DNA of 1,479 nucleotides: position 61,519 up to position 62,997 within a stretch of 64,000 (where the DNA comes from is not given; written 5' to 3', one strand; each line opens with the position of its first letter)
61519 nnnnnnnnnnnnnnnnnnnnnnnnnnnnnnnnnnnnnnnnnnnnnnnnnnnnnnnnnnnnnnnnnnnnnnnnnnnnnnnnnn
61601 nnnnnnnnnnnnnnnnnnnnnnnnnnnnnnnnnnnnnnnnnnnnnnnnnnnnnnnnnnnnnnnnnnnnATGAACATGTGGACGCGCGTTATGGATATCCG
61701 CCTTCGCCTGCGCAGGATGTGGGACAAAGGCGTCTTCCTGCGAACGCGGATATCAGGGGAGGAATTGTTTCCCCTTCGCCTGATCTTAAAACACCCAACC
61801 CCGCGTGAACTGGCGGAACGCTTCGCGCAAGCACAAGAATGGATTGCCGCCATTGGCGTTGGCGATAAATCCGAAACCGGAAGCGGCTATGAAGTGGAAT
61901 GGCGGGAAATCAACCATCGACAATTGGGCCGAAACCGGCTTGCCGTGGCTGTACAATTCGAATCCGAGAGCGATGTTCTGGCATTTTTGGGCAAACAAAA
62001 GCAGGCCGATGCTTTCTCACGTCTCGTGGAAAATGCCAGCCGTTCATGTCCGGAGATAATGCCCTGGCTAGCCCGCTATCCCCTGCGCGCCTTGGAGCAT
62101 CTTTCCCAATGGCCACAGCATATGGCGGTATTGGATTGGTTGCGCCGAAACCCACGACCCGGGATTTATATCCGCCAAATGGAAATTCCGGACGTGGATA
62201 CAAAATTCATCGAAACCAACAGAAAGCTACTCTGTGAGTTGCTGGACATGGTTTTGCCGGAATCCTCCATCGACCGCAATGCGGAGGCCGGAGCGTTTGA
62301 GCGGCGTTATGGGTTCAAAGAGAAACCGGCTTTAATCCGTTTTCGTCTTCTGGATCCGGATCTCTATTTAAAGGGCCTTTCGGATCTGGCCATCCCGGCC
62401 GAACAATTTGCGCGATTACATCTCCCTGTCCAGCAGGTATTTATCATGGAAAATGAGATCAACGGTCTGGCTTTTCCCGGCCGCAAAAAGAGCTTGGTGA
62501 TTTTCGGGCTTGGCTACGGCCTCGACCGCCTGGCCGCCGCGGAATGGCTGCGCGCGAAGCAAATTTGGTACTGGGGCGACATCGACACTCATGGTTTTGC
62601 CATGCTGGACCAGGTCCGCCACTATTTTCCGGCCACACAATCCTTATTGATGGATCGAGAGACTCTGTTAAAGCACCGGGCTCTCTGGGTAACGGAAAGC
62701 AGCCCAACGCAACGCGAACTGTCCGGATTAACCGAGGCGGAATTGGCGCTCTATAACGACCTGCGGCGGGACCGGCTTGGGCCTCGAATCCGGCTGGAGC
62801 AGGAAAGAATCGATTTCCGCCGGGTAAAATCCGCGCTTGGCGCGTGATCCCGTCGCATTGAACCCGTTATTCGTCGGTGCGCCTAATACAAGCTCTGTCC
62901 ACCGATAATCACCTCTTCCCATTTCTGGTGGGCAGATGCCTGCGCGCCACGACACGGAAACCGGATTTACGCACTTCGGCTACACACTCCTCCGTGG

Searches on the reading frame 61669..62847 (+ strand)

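Call 86: search_protein_families(library=padloc, proteins=[window:61669-62847:+], max_evalue=0.001)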
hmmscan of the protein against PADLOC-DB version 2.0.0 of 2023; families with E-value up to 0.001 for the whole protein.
window:61669-62847:+ (392 aa): 9 families
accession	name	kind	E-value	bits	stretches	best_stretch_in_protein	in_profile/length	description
PDLC00530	JetD1|JetD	-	1.6e-143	476.7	1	2-390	3-383/391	DUF2220; DUF3322; DUF2399 domain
PDLC00522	JetD1|JetD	-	1.4e-109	364.7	1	8-390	5-376/382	DUF2220; DUF3322; DUF2399 domain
PDLC00523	JetD1|JetD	-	1.3e-60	203.4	1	15-390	20-390/398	DUF2220; DUF3322; DUF2399 domain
PDLC00532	JetD1|JetD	-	9.3e-37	124.6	1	8-390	5-375/383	DUF2220; DUF3322; DUF2399 domain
PDLC00520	JetD1|JetD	-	1.4e-26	91.4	1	213-390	197-382/398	DUF2220; DUF3322; DUF2399 domain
PDLC00533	JetD1|JetD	-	6.2e-14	49.8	1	251-382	264-406/409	DUF2220; DUF3322; DUF2399 domain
PDLC00525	JetD1|JetD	-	4e-05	20.7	1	287-338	316-366/412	DUF2220; DUF3322; DUF2399 domain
PDLC00524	JetD1|JetD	-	5.1e-05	20.5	1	253-380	252-384/387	DUF2220; DUF3322; DUF2399 domain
PDLC00527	JetD1|JetD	-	0.00083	16.5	0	290-324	284-321/387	DUF2220; DUF3322; DUF2399 domain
